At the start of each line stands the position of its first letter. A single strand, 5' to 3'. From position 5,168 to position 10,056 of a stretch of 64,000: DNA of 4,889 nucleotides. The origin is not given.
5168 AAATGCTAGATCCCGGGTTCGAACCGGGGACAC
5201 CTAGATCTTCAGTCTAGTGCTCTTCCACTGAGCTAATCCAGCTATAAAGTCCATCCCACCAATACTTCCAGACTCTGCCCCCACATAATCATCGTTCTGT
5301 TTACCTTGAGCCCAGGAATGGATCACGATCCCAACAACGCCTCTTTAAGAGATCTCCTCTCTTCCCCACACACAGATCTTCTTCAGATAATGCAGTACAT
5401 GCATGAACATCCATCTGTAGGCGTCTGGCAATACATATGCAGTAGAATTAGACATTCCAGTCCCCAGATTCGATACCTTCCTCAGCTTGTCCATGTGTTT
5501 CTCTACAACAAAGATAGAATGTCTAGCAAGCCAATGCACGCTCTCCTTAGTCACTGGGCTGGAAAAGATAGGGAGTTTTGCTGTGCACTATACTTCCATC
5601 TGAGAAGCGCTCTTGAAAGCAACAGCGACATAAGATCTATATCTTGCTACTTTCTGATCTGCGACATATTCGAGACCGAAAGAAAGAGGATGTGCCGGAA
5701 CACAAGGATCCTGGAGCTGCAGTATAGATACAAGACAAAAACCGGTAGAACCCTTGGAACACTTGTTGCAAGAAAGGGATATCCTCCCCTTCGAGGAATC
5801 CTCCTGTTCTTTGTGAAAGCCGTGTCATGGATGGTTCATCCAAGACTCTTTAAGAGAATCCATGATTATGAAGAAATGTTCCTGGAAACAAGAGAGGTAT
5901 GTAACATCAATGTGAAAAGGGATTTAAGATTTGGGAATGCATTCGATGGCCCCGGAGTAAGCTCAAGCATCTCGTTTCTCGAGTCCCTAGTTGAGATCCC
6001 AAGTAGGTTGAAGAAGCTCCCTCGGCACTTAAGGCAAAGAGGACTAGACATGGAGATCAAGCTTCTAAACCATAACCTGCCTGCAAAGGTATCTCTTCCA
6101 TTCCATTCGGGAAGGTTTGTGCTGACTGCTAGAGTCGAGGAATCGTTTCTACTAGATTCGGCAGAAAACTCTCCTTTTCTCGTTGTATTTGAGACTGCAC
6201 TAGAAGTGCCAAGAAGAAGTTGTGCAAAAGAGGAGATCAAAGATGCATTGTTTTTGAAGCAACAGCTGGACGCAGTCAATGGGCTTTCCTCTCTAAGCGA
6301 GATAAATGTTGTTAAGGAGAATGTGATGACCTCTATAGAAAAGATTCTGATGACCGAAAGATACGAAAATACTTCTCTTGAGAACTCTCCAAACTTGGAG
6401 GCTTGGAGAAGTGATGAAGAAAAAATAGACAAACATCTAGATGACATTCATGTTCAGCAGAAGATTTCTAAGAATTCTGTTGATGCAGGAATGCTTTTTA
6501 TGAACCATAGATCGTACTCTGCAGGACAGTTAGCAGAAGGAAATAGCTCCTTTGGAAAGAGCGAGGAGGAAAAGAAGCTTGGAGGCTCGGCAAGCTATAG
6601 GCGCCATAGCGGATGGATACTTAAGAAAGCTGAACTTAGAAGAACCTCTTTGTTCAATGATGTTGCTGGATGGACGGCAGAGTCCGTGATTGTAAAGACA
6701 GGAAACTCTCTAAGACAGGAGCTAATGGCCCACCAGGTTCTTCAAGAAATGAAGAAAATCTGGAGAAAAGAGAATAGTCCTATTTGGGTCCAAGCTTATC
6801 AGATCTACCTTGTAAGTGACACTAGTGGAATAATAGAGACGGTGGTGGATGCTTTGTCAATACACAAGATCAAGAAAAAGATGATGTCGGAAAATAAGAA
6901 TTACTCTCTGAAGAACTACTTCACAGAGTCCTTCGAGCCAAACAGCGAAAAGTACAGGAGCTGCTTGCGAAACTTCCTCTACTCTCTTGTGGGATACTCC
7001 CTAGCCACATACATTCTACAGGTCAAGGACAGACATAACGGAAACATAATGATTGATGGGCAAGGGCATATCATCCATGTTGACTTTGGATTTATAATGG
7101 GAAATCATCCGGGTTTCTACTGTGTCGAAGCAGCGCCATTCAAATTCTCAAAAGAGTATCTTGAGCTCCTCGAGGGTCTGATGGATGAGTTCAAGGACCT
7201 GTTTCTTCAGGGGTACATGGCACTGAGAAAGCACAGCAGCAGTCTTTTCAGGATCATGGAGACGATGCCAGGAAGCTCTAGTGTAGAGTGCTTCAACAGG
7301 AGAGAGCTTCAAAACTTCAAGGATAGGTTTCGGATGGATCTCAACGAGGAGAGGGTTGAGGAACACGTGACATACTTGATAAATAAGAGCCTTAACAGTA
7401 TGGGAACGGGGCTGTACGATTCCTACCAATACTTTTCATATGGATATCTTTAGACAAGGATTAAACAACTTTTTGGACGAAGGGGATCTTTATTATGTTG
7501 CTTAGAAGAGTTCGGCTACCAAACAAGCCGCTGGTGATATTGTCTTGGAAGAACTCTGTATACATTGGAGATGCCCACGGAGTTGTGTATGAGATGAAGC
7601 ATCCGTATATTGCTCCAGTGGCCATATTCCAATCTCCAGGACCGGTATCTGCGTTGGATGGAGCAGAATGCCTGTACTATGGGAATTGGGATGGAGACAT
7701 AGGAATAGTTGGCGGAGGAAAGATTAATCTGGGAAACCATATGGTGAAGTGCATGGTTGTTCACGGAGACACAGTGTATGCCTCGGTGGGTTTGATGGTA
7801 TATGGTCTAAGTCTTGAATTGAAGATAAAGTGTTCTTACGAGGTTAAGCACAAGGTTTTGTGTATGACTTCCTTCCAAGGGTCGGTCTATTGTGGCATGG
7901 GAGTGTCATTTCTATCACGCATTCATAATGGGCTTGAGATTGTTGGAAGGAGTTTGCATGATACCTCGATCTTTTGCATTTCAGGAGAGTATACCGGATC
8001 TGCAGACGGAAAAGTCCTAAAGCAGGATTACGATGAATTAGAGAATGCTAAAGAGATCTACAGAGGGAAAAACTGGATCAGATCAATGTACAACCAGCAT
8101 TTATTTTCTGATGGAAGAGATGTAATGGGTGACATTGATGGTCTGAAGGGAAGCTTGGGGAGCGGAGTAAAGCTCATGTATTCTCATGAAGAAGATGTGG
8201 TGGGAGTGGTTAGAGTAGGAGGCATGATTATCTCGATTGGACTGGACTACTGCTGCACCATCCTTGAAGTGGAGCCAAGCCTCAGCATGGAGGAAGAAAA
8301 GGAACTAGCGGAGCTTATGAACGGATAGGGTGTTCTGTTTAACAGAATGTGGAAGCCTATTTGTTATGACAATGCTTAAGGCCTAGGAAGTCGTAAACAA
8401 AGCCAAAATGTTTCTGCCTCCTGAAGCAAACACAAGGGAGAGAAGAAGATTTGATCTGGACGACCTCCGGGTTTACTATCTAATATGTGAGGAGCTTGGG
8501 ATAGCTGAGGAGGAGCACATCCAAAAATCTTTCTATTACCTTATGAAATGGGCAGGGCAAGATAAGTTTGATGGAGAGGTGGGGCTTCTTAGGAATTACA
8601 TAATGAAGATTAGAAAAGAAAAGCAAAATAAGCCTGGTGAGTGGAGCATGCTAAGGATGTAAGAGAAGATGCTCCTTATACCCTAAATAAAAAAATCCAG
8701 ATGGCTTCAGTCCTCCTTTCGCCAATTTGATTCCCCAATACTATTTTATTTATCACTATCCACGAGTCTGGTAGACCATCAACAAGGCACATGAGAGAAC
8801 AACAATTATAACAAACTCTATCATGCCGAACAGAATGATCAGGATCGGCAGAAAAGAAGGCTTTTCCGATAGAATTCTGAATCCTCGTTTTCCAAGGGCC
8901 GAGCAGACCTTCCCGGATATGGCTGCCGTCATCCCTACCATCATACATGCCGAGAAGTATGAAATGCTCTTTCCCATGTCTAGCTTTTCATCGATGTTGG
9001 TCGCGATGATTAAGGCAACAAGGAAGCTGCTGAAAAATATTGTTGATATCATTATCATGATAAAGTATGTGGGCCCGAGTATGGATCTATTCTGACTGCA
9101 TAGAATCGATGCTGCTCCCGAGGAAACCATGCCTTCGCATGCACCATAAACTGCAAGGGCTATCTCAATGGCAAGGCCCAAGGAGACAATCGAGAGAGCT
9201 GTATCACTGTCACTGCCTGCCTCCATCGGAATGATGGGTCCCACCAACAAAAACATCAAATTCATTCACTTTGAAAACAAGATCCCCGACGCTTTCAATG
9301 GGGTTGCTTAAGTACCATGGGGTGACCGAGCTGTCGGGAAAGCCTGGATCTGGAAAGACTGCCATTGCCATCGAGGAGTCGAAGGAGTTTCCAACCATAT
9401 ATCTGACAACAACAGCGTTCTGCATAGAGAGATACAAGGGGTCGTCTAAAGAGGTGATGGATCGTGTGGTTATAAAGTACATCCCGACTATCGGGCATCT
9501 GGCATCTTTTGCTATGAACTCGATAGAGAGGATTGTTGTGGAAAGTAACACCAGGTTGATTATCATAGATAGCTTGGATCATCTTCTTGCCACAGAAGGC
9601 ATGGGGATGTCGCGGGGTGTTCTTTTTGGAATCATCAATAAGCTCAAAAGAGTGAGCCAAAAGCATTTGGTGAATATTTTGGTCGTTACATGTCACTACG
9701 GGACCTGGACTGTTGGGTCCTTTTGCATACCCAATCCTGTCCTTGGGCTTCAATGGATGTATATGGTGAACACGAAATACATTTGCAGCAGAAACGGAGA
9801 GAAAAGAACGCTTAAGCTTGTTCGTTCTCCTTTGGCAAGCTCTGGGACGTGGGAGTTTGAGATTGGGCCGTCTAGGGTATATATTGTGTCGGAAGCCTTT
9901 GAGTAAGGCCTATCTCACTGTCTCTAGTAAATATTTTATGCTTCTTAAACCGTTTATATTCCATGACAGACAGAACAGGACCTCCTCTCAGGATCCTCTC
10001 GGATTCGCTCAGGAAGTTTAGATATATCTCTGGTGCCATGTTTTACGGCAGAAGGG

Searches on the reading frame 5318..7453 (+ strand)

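Call 55: search_protein_families(library=pfam, proteins=[window:5318-7453:+], max_evalue=0.0001)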
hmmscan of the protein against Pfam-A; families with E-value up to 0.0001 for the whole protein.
window:5318-7453:+ (711 aa): 1 family
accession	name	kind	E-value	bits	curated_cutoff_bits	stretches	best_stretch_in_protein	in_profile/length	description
PF00454.33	PI3_PI4_kinase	-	9.7e-37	127.6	27.1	1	457-651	4-232/241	Phosphatidylinositol 3- and 4-kinase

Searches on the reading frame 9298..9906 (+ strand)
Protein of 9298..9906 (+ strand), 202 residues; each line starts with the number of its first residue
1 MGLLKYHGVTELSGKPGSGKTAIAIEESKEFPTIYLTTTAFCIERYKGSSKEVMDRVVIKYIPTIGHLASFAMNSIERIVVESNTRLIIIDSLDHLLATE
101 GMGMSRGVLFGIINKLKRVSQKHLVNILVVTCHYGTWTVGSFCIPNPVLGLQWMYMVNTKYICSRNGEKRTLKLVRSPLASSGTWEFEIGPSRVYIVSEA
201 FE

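Call 55: search_protein_families(library=pfam, proteins=[window:9298-9906:+], max_evalue=0.0001)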
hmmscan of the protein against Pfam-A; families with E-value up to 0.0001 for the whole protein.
window:9298-9906:+ (202 aa): 1 family
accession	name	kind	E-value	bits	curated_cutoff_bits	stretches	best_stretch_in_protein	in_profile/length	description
PF06745.19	ATPase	-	4.7e-05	23.3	26.6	0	73-197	108-227/231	KaiC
